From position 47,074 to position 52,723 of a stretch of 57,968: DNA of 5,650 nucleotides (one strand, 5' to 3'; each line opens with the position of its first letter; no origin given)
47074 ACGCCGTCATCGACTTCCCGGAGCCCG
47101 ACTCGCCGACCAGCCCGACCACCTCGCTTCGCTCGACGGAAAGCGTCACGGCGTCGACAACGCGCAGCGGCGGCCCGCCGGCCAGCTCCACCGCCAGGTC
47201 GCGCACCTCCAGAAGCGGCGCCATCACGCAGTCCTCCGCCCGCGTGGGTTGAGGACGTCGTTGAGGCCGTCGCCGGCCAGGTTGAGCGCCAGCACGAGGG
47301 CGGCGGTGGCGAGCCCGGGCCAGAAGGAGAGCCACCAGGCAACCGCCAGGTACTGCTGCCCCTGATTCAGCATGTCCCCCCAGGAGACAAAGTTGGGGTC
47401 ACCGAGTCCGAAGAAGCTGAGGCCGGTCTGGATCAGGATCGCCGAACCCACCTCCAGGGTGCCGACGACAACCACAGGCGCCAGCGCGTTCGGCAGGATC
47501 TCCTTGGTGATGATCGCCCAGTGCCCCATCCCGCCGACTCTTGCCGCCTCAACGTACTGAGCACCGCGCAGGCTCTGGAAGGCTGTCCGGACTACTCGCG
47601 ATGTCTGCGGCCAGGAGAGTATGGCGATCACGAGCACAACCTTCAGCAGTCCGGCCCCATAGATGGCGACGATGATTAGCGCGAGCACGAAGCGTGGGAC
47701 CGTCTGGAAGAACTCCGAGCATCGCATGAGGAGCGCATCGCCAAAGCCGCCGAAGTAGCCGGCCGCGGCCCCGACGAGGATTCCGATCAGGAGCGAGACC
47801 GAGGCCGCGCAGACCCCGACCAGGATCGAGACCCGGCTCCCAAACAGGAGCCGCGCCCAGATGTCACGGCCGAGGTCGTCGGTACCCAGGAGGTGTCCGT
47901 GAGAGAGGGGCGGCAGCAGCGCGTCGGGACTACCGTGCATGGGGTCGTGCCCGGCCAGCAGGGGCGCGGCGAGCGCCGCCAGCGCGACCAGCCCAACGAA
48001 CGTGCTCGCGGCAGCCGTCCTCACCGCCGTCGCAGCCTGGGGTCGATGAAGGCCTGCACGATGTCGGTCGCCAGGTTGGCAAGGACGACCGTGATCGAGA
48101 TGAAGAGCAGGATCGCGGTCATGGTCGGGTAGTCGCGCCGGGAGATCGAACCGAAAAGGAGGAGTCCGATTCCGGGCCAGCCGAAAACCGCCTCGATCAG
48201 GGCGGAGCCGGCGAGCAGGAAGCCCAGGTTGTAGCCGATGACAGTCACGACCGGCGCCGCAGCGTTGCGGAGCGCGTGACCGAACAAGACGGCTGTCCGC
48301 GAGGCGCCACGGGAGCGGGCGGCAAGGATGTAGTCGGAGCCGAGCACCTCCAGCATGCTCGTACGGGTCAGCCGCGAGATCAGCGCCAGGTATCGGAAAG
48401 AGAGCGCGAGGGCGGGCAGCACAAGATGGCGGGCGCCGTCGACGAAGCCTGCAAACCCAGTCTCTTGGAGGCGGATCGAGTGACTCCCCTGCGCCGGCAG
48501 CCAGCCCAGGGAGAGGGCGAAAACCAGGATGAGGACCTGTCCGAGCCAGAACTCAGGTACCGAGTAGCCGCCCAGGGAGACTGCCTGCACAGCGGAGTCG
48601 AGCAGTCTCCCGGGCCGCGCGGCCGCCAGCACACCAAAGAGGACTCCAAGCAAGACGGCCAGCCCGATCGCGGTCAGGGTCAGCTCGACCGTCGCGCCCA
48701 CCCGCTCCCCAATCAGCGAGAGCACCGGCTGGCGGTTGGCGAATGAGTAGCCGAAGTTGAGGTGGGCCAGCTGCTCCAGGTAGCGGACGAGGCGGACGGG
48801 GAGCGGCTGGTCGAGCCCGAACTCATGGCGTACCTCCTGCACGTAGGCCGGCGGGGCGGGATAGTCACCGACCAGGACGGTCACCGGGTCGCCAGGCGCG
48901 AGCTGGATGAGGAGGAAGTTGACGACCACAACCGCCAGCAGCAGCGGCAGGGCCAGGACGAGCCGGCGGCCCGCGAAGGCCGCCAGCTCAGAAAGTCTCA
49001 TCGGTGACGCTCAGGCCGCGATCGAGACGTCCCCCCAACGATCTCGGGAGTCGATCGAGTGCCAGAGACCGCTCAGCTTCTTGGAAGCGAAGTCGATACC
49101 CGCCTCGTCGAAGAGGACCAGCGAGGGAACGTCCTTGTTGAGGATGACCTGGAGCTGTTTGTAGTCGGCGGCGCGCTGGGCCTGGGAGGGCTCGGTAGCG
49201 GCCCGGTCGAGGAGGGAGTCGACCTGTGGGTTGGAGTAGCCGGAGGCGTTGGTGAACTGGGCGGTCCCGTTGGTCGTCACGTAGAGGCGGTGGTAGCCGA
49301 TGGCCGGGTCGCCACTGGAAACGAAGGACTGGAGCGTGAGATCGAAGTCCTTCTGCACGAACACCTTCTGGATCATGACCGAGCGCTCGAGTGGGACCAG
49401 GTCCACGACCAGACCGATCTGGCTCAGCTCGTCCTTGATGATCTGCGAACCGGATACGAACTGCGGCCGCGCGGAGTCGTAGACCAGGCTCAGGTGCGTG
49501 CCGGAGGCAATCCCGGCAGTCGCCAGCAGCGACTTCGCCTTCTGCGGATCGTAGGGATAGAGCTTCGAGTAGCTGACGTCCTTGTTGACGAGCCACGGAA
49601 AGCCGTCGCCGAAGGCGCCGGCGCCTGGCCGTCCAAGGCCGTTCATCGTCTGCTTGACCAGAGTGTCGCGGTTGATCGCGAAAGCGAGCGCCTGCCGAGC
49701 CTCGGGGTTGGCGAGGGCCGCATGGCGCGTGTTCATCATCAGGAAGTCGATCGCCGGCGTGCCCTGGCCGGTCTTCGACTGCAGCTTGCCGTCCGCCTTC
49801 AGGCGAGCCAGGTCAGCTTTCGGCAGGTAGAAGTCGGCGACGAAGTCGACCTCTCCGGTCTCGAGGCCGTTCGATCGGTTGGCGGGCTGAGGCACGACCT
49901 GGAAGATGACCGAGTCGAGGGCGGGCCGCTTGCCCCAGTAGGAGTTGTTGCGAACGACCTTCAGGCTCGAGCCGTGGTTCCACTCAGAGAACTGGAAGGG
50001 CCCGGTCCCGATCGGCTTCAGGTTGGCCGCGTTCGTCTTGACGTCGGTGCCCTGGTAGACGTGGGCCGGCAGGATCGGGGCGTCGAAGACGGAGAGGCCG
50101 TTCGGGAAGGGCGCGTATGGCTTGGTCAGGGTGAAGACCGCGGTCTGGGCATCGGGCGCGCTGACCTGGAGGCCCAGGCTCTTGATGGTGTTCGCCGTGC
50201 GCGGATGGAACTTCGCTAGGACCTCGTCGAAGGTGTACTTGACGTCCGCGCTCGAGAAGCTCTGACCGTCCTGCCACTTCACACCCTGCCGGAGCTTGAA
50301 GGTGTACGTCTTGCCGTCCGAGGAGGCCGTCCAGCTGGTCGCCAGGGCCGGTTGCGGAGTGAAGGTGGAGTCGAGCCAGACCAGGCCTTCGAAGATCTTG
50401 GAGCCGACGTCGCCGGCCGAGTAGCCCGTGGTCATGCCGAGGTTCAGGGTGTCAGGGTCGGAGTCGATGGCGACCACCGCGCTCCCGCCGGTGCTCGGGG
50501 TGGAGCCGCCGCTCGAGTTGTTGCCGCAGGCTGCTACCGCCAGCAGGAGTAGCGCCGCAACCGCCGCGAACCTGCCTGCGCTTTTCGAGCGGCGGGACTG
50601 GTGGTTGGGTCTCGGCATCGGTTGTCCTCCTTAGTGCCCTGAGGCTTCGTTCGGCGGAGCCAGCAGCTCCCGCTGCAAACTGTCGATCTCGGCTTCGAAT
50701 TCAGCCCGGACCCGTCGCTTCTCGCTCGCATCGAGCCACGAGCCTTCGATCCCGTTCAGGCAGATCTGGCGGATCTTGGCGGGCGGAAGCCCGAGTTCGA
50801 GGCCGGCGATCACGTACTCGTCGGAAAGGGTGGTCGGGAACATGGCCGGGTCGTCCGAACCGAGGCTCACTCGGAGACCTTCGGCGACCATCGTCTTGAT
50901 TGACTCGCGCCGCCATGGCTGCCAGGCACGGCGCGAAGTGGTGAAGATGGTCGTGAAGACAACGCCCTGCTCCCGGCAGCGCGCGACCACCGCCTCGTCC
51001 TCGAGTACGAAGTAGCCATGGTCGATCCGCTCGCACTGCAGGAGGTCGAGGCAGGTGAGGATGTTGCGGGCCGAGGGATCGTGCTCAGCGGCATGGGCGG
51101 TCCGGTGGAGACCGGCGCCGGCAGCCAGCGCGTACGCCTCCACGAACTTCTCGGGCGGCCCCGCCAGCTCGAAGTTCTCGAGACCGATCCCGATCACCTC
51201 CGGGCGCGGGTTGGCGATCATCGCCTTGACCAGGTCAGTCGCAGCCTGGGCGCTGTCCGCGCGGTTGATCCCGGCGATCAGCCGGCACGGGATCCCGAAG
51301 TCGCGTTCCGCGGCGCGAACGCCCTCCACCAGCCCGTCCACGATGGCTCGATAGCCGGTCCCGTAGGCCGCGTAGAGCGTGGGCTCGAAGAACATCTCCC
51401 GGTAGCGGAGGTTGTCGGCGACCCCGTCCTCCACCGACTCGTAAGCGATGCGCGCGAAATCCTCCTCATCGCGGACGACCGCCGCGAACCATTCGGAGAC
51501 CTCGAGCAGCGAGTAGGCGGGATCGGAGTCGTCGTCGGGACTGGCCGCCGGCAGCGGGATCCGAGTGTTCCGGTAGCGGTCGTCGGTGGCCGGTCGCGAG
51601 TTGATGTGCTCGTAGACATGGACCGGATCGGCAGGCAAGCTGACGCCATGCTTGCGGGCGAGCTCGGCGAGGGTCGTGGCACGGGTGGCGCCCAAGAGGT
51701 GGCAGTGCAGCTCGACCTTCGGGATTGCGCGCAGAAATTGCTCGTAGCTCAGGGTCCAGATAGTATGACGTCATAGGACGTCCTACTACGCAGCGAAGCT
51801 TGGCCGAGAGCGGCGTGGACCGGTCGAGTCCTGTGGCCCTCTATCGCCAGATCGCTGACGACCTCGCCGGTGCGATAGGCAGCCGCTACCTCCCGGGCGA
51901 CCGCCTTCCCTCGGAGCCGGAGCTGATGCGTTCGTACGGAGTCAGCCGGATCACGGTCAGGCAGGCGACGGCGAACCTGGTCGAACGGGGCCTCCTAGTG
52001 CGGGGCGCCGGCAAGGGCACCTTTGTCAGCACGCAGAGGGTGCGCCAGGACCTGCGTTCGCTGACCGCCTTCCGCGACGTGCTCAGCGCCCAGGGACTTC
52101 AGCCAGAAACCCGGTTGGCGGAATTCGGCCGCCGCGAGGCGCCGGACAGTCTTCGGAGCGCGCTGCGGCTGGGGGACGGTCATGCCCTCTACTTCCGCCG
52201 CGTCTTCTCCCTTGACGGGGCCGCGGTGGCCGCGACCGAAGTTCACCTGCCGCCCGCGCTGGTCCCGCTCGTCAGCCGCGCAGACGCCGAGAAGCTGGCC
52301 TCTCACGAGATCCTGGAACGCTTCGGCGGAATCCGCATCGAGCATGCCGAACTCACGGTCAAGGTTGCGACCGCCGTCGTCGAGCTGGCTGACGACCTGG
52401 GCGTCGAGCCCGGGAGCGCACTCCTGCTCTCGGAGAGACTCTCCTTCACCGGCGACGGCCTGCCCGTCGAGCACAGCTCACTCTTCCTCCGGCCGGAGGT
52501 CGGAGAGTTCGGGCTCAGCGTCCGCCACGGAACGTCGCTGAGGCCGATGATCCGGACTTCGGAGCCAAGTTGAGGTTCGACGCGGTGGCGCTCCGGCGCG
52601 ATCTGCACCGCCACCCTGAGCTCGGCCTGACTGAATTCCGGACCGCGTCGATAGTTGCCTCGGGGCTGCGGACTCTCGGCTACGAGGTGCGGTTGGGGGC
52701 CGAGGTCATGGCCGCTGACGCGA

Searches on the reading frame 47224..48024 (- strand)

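Call 20: search_protein_families(library=pfam, proteins=[window:47224-48024:-], max_evalue=0.00001)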
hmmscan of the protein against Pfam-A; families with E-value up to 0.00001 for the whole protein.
window:47224-48024:- (266 aa): 1 family
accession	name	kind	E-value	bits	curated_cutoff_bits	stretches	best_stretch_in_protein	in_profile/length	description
PF00528.27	BPD_transp_1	-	3.8e-30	105.4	26.4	1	81-262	1-182/184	Binding-protein-dependent transport system inner membrane component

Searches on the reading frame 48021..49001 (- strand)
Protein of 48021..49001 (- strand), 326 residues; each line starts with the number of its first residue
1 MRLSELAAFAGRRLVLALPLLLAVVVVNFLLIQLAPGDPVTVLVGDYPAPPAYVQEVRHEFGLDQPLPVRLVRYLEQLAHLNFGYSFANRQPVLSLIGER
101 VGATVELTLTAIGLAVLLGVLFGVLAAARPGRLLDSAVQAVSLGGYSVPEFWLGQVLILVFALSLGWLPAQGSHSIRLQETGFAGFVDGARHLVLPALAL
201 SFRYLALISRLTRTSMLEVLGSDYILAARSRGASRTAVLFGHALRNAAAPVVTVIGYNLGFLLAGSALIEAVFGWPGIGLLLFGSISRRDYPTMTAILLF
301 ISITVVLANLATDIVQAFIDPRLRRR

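Call 20: search_protein_families(library=pfam, proteins=[window:48021-49001:-], max_evalue=0.00001)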
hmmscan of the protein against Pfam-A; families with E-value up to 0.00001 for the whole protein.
window:48021-49001:- (326 aa): 2 families
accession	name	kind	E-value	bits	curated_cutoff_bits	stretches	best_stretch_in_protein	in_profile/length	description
PF00528.27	BPD_transp_1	-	2.5e-38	132.1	26.4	1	119-325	1-184/184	Binding-protein-dependent transport system inner membrane component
PF19300.4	BPD_transp_1_N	-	3.2e-12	47.1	23.8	1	9-108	4-114/114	Binding-prot-dependent transport system membrane comp, N-term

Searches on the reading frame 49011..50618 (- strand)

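Call 20: search_protein_families(library=pfam, proteins=[window:49011-50618:-], max_evalue=0.00001)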
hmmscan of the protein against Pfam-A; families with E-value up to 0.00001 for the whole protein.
window:49011-50618:- (535 aa): 1 family
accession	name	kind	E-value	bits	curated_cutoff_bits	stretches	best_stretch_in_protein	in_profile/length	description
PF00496.27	SBP_bac_5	-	6.4e-85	285.9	32.4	1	87-450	1-364/368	Bacterial extracellular solute-binding proteins, family 5 Middle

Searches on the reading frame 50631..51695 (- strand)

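Call 20: search_protein_families(library=pfam, proteins=[window:50631-51695:-], max_evalue=0.00001)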
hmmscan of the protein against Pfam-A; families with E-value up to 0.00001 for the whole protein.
window:50631-51695:- (354 aa): 1 family
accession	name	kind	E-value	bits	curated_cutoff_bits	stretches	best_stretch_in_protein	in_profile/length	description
PF00962.28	A_deaminase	-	9.5e-58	196.3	27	1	63-332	53-326/330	Adenosine deaminase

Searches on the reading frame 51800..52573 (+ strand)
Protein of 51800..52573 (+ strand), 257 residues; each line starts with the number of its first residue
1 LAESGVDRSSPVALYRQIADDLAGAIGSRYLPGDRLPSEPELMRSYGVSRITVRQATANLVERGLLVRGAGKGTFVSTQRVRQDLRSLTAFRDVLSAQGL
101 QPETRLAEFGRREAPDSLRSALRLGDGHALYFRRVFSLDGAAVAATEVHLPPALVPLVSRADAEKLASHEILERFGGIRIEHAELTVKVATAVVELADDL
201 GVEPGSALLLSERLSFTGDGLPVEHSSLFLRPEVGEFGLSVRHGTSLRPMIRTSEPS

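Call 20: search_protein_families(library=pfam, proteins=[window:51800-52573:+], max_evalue=0.00001)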
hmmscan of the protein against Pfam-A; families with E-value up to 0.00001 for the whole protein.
window:51800-52573:+ (257 aa): 2 families
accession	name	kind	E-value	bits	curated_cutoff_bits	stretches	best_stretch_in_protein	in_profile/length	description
PF07702.18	UTRA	-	4.4e-24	85.3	23.8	1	97-232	1-137/141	UTRA domain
PF00392.27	GntR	-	2.5e-17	62.7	27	1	14-76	1-64/64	Bacterial regulatory proteins, gntR family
